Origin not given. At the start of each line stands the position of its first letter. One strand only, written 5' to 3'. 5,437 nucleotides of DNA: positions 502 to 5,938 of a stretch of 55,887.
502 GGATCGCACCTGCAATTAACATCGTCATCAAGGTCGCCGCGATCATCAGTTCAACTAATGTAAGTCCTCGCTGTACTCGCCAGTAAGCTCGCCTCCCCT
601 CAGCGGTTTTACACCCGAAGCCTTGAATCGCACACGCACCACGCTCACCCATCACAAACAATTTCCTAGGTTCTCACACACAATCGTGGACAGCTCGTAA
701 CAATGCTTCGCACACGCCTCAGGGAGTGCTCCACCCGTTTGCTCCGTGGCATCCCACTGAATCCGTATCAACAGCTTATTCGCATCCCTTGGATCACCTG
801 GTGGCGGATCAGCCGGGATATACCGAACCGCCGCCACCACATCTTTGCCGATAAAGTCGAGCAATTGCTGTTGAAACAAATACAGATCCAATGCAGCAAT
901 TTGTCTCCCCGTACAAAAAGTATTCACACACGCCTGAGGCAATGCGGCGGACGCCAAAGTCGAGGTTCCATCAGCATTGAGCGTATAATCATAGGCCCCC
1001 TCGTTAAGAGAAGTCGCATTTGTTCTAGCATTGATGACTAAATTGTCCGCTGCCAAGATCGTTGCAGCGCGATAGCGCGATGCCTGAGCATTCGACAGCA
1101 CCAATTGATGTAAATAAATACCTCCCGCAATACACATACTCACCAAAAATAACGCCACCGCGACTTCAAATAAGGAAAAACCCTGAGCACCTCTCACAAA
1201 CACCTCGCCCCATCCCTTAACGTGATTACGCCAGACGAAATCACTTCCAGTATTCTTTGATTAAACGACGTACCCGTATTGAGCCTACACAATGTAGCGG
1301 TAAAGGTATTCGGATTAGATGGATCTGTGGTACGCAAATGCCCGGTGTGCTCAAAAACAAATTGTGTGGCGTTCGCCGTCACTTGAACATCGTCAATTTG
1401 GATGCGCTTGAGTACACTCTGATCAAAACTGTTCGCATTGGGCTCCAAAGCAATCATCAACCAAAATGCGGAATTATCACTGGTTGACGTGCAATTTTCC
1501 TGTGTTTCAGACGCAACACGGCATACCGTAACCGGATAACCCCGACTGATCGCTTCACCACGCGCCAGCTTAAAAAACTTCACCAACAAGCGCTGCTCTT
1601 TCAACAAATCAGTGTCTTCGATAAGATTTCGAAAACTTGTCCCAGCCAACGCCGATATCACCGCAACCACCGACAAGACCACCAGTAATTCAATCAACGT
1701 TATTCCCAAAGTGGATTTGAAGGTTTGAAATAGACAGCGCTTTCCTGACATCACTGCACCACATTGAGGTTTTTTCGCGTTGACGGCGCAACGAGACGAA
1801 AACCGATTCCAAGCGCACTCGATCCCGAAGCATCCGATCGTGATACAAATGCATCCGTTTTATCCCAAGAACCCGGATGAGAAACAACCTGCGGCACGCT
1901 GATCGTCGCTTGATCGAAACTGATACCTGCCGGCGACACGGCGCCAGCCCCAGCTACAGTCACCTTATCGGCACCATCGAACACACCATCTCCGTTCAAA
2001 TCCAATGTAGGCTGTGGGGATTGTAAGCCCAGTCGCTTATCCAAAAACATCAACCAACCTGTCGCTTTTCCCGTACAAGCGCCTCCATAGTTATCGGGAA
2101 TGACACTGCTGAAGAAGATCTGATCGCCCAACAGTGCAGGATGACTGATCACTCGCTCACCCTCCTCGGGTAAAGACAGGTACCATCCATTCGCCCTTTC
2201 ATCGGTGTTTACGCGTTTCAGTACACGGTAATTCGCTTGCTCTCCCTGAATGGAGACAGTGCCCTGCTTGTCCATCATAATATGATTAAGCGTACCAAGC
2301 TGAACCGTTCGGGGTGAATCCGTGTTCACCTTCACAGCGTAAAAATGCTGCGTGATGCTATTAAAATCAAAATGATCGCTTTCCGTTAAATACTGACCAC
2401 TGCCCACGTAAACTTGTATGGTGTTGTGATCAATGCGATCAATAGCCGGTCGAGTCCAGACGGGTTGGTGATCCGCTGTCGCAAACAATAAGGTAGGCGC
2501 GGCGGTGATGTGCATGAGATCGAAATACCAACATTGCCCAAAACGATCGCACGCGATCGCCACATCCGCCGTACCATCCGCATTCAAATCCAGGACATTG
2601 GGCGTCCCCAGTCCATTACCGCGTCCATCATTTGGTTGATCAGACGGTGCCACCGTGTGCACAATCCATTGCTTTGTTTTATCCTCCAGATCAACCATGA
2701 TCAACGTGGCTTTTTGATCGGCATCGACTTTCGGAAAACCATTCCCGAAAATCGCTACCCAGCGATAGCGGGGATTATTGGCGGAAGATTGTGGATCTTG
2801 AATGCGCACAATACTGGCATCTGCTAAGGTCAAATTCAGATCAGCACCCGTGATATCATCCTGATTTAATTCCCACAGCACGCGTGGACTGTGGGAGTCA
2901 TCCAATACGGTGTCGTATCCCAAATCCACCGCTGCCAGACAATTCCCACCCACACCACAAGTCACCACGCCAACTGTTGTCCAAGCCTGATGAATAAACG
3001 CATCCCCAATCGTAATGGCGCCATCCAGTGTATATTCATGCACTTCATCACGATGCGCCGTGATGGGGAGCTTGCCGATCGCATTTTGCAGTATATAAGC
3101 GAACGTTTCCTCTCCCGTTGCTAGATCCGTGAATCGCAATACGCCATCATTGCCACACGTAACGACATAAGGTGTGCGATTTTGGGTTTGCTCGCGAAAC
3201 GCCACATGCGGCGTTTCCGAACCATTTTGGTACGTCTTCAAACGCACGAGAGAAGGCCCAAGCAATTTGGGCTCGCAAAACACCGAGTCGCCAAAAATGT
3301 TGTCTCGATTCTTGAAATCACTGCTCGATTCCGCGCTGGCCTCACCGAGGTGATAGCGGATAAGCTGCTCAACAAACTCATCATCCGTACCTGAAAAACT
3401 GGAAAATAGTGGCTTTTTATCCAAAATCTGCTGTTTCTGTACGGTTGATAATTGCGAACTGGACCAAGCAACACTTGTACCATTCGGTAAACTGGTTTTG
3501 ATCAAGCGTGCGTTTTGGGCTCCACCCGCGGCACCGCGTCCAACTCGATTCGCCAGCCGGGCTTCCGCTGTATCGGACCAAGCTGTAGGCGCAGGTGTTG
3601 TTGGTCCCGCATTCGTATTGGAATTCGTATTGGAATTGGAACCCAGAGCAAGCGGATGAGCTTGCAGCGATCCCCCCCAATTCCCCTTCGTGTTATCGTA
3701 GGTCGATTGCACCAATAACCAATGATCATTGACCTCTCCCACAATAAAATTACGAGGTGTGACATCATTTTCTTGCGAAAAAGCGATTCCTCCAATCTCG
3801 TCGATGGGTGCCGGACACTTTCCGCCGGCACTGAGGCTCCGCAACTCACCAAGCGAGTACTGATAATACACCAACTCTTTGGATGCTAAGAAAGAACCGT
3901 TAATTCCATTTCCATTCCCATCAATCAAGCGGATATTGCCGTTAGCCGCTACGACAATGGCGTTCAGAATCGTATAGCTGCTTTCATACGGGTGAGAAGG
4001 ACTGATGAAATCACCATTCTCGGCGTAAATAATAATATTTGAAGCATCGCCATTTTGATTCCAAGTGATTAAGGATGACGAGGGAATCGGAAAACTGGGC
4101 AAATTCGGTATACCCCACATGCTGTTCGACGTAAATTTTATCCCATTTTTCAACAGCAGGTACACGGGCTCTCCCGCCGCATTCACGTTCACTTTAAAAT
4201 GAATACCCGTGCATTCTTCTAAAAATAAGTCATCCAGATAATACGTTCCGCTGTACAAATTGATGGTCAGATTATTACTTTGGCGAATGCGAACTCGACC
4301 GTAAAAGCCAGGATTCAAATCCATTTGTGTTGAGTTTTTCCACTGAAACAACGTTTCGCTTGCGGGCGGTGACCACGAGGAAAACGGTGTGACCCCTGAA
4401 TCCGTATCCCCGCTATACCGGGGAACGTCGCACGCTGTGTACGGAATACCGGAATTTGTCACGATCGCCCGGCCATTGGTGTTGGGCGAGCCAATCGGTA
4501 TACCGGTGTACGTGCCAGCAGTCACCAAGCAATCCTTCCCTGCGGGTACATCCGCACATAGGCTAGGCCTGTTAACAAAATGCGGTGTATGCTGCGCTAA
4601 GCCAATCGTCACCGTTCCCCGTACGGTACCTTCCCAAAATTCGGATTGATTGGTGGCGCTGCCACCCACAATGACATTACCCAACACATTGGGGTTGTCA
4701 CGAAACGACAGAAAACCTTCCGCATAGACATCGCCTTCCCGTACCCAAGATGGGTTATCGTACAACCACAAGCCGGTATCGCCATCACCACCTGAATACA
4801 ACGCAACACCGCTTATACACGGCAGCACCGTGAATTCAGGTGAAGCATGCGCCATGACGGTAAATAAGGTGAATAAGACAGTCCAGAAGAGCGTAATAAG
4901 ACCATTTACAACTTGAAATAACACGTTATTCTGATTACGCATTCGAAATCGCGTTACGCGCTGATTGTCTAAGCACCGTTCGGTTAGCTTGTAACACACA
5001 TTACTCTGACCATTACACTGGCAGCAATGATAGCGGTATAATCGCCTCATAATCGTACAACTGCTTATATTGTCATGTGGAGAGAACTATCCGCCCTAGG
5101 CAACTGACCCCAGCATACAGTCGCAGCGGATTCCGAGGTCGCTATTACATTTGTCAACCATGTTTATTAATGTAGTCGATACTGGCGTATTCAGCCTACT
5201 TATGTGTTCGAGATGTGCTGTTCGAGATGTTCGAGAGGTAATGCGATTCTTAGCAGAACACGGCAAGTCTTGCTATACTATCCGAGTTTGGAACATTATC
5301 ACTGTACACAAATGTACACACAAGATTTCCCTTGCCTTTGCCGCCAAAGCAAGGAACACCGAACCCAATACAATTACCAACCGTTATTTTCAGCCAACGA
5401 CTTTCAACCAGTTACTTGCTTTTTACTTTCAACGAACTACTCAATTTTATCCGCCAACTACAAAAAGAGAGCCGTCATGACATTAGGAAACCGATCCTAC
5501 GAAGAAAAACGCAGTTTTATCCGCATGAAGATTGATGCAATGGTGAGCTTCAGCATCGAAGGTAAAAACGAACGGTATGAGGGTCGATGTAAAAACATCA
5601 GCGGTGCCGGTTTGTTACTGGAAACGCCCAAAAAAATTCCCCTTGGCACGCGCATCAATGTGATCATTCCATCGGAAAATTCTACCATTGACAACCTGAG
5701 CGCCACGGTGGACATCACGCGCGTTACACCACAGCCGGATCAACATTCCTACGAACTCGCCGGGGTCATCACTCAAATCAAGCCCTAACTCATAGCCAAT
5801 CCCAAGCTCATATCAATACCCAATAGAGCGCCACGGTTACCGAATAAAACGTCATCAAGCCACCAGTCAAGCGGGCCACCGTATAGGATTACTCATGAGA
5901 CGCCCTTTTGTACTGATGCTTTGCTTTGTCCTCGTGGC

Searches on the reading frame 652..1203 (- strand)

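Call 61: search_protein_families(library=pfam, proteins=[window:652-1203:-], max_evalue=0.001)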
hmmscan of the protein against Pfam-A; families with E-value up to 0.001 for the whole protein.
window:652-1203:- (183 aa): 1 family
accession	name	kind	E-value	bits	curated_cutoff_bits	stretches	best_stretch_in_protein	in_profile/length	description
PF07963.17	N_methyl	-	0.00099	19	21.2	0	5-27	3-25/27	Prokaryotic N-terminal methylation motif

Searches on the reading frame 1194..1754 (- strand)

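Call 61: search_protein_families(library=pfam, proteins=[window:1194-1754:-], max_evalue=0.001)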
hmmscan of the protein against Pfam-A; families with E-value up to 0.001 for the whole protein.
window:1194-1754:- (186 aa): 2 families
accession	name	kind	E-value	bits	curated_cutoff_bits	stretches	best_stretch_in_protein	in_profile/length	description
PF12019.13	GspH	-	2.5e-09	38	21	1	57-162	5-96/108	Type II transport protein GspH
PF07963.17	N_methyl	-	0.00068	19.6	21.2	0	17-37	6-26/27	Prokaryotic N-terminal methylation motif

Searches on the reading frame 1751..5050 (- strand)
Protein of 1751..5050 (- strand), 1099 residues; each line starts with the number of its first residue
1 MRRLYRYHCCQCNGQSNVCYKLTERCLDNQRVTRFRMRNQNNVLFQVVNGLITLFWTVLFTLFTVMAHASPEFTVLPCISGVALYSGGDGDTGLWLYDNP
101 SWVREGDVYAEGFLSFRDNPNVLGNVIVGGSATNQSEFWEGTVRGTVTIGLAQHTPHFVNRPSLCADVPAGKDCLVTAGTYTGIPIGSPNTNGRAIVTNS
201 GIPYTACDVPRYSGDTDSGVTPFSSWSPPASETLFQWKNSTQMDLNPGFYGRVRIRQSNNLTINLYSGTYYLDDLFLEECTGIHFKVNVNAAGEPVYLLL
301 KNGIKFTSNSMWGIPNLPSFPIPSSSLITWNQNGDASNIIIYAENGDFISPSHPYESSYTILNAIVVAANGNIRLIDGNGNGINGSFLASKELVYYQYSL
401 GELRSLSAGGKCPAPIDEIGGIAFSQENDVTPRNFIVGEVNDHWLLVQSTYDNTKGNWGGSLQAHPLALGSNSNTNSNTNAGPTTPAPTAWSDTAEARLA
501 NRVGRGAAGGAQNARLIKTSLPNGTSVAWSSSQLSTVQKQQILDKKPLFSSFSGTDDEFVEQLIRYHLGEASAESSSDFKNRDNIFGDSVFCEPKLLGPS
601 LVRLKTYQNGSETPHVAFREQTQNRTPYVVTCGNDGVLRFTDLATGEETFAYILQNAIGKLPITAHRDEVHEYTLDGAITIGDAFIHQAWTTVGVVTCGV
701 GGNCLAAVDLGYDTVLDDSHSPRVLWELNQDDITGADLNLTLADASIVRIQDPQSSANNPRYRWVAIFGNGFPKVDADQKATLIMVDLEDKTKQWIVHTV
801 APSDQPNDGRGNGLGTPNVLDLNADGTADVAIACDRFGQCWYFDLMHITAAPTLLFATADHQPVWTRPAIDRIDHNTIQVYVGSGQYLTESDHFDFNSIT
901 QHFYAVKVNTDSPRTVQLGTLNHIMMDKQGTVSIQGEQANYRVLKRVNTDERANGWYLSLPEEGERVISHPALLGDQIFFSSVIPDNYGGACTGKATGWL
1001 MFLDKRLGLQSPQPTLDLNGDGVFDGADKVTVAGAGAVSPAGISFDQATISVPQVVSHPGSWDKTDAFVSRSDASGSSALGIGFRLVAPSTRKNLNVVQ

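Call 14: search_protein_families(library=pfam, proteins=[window:1751-5050:-], max_evalue=0.001)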
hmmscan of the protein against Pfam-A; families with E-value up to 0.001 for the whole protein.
window:1751-5050:- (1099 aa): 1 family
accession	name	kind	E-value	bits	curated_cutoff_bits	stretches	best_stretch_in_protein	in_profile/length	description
PF05567.17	T4P_PilY1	-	5.2e-20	72.2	28.1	1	615-847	31-284/411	PilY1 beta-propeller domain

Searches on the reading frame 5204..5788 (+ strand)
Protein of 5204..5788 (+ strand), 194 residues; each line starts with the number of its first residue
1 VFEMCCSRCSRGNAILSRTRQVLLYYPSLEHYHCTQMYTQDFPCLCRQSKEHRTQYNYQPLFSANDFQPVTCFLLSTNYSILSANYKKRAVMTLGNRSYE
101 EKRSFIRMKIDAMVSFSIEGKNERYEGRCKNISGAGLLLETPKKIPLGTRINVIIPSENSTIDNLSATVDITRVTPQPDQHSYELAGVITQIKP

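Call 61: search_protein_families(library=pfam, proteins=[window:5204-5788:+], max_evalue=0.001)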
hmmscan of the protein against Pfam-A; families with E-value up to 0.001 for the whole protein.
window:5204-5788:+ (194 aa): 1 family
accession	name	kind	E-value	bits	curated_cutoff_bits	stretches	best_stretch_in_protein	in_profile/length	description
PF07238.19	PilZ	-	5.2e-10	40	22.5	1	101-183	1-81/102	PilZ domain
